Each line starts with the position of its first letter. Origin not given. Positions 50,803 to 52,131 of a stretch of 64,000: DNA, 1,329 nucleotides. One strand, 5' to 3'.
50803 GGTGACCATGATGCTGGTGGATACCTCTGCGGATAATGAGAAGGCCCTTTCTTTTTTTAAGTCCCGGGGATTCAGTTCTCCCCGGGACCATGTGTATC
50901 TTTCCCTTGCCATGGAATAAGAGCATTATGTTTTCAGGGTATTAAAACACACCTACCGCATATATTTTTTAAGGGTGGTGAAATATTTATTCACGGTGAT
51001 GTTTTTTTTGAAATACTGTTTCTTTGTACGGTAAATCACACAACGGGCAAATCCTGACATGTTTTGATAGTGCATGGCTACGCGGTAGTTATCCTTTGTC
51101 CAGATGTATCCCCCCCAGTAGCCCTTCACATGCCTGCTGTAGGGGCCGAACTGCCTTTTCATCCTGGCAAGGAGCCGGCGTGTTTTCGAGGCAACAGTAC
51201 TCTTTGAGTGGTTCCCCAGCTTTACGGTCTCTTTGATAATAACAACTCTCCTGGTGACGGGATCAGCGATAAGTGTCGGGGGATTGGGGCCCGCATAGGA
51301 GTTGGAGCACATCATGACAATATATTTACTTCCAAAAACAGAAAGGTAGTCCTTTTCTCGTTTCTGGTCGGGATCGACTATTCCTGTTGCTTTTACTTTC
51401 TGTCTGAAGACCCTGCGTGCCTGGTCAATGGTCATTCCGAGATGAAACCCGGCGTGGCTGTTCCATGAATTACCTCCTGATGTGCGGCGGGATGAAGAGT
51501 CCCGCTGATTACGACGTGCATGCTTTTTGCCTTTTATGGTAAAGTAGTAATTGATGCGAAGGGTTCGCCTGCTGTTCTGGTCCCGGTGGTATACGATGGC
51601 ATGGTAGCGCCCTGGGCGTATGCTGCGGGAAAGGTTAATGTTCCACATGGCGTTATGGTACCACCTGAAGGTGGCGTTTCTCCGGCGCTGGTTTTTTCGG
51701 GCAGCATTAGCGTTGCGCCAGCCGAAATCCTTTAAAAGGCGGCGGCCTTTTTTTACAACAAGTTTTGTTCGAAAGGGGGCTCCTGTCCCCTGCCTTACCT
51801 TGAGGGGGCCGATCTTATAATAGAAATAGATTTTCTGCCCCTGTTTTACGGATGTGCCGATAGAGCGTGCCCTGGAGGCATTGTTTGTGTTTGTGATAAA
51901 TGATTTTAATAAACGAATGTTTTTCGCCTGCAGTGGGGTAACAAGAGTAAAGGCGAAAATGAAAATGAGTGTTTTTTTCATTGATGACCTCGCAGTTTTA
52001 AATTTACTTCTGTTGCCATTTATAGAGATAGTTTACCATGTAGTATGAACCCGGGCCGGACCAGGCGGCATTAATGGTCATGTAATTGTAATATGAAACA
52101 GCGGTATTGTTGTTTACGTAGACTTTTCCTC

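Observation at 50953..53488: Tandem pair of recently duplicated genes for secreted, extremely basic proteins; one carries ankyrin repeats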

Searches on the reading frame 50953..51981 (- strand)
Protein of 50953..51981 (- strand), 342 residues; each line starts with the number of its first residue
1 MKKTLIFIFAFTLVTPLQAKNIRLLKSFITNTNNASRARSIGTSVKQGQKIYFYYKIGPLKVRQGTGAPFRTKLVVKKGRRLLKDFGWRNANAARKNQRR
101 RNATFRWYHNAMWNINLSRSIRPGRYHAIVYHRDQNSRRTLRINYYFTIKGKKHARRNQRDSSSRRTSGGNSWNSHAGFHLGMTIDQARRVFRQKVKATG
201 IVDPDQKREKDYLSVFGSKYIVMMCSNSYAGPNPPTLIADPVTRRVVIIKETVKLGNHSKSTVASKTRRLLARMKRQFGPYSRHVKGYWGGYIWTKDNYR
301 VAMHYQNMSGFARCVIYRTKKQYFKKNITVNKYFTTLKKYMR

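Call 4: search_protein_families(library=pfam, proteins=[window:50953-51981:-], max_evalue=1)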
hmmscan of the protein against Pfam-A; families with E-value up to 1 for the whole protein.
window:50953-51981:- (342 aa): 1 family
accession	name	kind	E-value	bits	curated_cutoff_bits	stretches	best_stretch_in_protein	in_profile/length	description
PF12562.13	Pox_I6_C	-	0.28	11.6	23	1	316-336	11-31/37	Poxvirus telomere-binding protein I6, C-terminal domain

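Call 5: search_protein_families(library=ncbifam, proteins=[window:50953-51981:-], max_evalue=1)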
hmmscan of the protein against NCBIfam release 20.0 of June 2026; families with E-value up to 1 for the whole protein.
window:50953-51981:- (342 aa): 0 families

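Call 8: find_homologous_proteins(query=window:50953-51981:-, max_evalue=0.01)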
Query window:50953-51981:- (342 aa): 2 proteins with E <= 0.01 among 728 candidates.
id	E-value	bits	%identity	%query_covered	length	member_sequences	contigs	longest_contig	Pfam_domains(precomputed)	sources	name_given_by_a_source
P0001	1.9e-67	246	68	48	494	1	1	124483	PF13606.13,PF13857.13,PF12796.14,PF00023.37,PF13637.13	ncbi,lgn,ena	-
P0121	2.5e-51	193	49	56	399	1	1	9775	-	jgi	-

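Call 10: find_encoding_contigs(protein=P0121, flank=10000)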
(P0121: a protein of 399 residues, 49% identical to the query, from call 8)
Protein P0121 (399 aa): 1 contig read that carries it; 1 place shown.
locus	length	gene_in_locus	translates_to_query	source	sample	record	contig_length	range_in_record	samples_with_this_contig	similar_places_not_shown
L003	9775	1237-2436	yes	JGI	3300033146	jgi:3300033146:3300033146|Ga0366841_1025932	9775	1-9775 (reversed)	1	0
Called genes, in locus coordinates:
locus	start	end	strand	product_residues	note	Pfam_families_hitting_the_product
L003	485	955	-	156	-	-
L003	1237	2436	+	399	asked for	-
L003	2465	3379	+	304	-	-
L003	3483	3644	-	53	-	-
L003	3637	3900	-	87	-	-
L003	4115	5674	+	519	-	PF06739:SBBP (faint)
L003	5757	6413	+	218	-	PF00072:Response_reg, PF00196:GerE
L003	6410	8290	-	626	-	PF07695:7TMR-DISM_7TM, PF02518:HATPase_c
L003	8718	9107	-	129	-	PF25023:TEN_YD-shell (weak)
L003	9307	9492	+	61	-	-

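Call 12: search_protein_families(library=pfam, proteins=[P0121, L003:2465-3379:+, L003:485-955:-, L003:4115-5674:+], max_evalue=1)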
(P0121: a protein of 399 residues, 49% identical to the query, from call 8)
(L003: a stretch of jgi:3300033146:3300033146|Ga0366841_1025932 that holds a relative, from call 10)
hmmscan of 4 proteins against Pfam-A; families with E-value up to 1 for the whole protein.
P0121 (399 aa): 1 family
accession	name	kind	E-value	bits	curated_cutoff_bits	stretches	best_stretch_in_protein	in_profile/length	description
PF25506.1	TIM-barrel_MTC6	-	0.025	14.5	27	1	21-120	149-200/281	MTC6 partial TIM-barrel domain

L003:2465-3379:+ (304 aa): 1 family
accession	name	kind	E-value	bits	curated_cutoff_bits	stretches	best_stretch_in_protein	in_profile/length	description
PF16583.11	ZirS_C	-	0.12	12.4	26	1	139-172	101-133/145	Zinc-regulated secreted antivirulence protein C-terminal domain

L003:485-955:- (156 aa): 1 family
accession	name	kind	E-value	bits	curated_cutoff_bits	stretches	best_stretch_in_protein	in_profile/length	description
PF13701.12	DDE_Tnp_1_4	-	0.0012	17.6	34.7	1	43-100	188-244/435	Transposase DDE domain group 1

L003:4115-5674:+ (519 aa): 6 families
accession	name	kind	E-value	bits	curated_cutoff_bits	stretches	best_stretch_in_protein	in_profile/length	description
PF06739.17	SBBP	-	6.9e-17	61.5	20.5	5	69-89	15-35/38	Beta-propeller repeat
PF07494.17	Reg_prop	-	0.00017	21.8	20.4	0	471-488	6-23/24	Two component regulator propeller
PF23187.1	UBX7_N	-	0.023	15.2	27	1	94-136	6-49/110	UBX7 N-terminal domain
PF10901.13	DUF2690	-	0.027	15.2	23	1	98-137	18-58/94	Protein of unknown function (DUF2690)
PF01502.23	PRA-CH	-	0.038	14.3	27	1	249-282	22-56/74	Phosphoribosyl-AMP cyclohydrolase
PF20067.5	SSL_N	-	0.066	13.5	18.9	0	208-224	26-42/46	Strictosidine synthase-like, N-terminal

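Call 24: search_protein_representatives(protein=window:50953-51981:-)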
Query: 342 residues. Proteins with E-value up to 0.001 (for the whole library): 30; up to 1e-10: 26; up to 1e-30: 13. The best 30 are listed.
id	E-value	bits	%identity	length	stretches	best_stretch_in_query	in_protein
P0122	1.8e-89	316.5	97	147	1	183-327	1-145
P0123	1.4e-74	267.6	43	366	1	6-341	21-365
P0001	6.1e-68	245.8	67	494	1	1-165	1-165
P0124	5.5e-57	209.8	28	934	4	16-150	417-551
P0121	7.9e-52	192.8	50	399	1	150-342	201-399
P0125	3.0e-44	167.9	54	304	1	18-156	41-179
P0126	5.0e-43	163.9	53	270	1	20-159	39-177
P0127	8.3e-43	163.2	56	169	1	19-143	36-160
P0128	5.9e-42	160.4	53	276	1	21-153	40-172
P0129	5.8e-41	157.1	56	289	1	22-155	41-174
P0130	1.9e-36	142.3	45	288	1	17-159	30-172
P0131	3.0e-35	138.3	48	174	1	14-152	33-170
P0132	1.0e-32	130.0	37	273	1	5-151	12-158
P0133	6.7e-28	114.2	41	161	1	5-150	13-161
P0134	1.1e-27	113.5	35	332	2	18-177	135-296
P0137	2.7e-25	105.6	41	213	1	170-341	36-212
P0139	9.7e-24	100.5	36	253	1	20-150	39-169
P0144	7.0e-16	74.7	32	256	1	2-152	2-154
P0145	4.9e-12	62.0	28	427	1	15-156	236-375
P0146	7.0e-09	51.7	24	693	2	16-151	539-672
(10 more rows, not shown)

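Call 43: search_protein_families(library=pfam, proteins=[P0124, P0132, P0128, P0129, P0144, P0146, P0145, P0139], max_evalue=0.1)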
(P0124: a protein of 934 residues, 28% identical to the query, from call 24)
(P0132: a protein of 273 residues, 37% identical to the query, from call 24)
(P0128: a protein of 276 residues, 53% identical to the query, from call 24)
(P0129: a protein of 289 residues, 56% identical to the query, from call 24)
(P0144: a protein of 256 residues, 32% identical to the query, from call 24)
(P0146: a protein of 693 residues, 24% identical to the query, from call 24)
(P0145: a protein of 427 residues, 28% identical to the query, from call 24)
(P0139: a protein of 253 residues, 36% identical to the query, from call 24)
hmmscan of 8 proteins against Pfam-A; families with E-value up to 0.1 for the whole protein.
P0124 (934 aa): 5 families
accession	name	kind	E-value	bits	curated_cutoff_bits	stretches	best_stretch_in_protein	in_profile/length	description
PF21226.3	MalQ_N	-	7.9e-08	33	24.1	0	346-398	35-87/91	MalQ N-terminal beta sandwich domain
PF15997.11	DUF4772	-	0.023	15.8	27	0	296-312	72-88/112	Domain of unknown function (DUF4772)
PF16031.10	TonB_N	-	0.027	15.5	33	1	551-576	61-84/138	TonB polyproline region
PF24761.1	C2H2_ASCIZ_4th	-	0.051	13.7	24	0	316-326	18-28/31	ASCIZ forth C2H2 zinc finger domain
PF24034.1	DUF7343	-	0.096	13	27.6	0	622-641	16-35/62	Domain of unknown function (DUF7343)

P0132 (273 aa): 1 family
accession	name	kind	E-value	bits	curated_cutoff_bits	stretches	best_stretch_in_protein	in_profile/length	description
PF16583.11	ZirS_C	-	0.06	13.4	26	0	117-158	94-135/145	Zinc-regulated secreted antivirulence protein C-terminal domain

P0128 (276 aa): 0 families

P0129 (289 aa): 0 families

P0144 (256 aa): 0 families

P0146 (693 aa): 0 families

P0145 (427 aa): 0 families

P0139 (253 aa): 1 family
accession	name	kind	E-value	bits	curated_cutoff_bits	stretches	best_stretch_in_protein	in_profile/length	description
PF09912.14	DUF2141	-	0.036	14.4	24.4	1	140-174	51-84/112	Uncharacterized protein conserved in bacteria (DUF2141)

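Call 55: find_encoding_contigs(protein=P0124, flank=10000, max_places=4)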
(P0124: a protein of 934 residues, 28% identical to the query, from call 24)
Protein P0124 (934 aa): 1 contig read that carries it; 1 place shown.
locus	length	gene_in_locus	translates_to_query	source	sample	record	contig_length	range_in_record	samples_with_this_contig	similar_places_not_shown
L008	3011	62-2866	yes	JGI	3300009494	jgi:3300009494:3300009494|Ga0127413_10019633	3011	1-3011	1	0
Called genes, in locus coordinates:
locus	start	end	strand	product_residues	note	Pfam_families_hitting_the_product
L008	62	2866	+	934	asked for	-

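Call 56: find_encoding_contigs(protein=P0123, flank=10000, max_places=4)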
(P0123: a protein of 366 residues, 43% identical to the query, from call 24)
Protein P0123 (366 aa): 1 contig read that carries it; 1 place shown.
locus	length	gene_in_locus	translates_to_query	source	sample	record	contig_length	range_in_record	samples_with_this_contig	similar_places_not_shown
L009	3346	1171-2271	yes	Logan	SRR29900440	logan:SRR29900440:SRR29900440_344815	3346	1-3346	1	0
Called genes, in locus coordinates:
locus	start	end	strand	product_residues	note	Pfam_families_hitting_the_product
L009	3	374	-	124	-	?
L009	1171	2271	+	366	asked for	-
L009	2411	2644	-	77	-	-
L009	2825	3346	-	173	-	?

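Call 63: search_protein_families(library=padloc, proteins=[window:50953-51981:-], max_evalue=0.1)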
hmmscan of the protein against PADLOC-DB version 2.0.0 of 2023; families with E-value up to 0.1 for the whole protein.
window:50953-51981:- (342 aa): 0 families

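Call 66: find_encoding_contigs(protein=P0122, flank=10000, max_places=4)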
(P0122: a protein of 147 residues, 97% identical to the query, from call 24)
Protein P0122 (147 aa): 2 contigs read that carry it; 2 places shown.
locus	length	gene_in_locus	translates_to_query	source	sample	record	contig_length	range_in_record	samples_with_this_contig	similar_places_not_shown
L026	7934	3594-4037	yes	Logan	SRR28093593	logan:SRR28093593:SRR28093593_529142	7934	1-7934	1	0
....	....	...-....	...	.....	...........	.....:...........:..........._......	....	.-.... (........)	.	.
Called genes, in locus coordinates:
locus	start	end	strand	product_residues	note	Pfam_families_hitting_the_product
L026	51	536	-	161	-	-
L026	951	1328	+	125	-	-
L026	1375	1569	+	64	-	-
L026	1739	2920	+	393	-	PF03595:SLAC1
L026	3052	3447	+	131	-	-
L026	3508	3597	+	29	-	-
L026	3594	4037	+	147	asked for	-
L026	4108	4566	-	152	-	PF00583:Acetyltransf_1, PF13673:Acetyltransf_10 (weak), PF13508:Acetyltransf_7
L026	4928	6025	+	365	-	PF13237:Fer4_10 (faint), PF00037:Fer4 (weak), PF14697:Fer4_21, PF00037:Fer4, PF12837:Fer4_6 (weak), PF12838:Fer4_7 (weak)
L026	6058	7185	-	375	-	PF02388:FemAB, PF13480:Acetyltransf_6, PF02388:FemAB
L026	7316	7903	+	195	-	PF01205:Impact_N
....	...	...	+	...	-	-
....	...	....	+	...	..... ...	-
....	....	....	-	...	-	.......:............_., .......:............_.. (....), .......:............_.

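Call 71: search_protein_families(library=pfam, proteins=[L026:3052-3447:+], max_evalue=0.1)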
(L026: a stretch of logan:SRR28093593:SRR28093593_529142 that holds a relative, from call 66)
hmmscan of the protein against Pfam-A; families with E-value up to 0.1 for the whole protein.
L026:3052-3447:+ (131 aa): 0 families

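Call 81: list_cluster_members(proteins=[P0001, window:50953-51981:-, P0123, P0124])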
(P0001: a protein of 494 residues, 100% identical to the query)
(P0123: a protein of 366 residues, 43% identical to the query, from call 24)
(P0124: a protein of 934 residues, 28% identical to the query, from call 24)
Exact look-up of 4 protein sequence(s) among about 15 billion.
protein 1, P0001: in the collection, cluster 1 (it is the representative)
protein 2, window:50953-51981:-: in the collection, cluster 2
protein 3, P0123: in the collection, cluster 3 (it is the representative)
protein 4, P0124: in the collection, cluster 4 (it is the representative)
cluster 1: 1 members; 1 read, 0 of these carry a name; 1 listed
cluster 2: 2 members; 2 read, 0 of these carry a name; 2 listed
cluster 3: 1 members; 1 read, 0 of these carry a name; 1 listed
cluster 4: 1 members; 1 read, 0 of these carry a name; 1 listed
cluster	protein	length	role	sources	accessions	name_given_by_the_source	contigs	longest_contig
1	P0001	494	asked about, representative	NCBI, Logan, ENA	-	-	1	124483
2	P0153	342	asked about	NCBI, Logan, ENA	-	-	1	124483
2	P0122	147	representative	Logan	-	-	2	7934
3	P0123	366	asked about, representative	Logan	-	-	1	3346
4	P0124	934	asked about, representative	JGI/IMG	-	-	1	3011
